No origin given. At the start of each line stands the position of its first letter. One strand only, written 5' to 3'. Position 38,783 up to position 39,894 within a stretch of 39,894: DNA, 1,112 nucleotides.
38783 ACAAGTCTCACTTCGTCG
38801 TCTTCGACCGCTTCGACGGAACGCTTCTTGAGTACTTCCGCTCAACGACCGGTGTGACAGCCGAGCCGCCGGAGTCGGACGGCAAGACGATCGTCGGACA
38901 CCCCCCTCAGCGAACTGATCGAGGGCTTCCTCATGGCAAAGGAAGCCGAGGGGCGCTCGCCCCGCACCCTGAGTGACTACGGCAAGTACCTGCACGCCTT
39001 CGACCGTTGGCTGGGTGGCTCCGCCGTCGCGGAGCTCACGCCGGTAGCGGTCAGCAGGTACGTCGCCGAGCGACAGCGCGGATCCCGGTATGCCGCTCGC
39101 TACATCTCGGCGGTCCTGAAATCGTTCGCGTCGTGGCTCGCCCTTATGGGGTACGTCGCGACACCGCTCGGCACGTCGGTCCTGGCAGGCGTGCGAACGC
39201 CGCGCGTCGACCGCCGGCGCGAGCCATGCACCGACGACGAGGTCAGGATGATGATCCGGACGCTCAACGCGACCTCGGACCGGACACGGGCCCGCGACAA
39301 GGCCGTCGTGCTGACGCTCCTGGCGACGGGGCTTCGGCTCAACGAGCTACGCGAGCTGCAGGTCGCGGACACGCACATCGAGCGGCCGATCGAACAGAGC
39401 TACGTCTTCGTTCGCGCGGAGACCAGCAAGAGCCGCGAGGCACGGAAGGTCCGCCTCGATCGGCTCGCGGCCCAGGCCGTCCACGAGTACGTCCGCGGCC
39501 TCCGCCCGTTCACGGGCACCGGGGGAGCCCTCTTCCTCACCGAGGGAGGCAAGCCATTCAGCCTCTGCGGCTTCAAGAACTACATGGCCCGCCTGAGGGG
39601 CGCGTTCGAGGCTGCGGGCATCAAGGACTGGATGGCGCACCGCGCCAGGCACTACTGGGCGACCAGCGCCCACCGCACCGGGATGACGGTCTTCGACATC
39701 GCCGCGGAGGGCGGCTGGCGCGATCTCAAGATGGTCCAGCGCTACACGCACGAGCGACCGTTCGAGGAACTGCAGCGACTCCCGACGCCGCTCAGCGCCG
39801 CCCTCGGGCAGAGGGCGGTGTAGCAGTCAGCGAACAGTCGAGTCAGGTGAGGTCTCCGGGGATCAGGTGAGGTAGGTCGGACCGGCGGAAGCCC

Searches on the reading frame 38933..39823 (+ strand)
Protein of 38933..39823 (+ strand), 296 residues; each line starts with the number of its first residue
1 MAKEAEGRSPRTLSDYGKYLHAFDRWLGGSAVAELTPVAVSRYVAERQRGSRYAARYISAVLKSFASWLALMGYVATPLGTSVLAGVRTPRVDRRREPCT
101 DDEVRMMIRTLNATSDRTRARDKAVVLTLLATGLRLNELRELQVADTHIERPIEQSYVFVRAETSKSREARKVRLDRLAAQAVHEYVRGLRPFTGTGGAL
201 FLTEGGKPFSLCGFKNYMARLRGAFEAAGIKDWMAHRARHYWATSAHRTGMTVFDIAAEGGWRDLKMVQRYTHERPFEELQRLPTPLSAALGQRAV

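Call 71: search_protein_families(library=pfam, proteins=[window:38933-39823:+], max_evalue=0.001)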
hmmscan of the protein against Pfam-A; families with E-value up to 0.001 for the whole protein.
window:38933-39823:+ (296 aa): 2 families
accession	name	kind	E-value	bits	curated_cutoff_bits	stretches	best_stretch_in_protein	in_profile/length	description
PF00589.27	Phage_integrase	-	5.2e-23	82.1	27.1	1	102-275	6-169/172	Phage integrase family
PF02899.23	Phage_int_SAM_1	-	9.9e-07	29.4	22.3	1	5-70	11-80/83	Phage integrase, N-terminal SAM-like domain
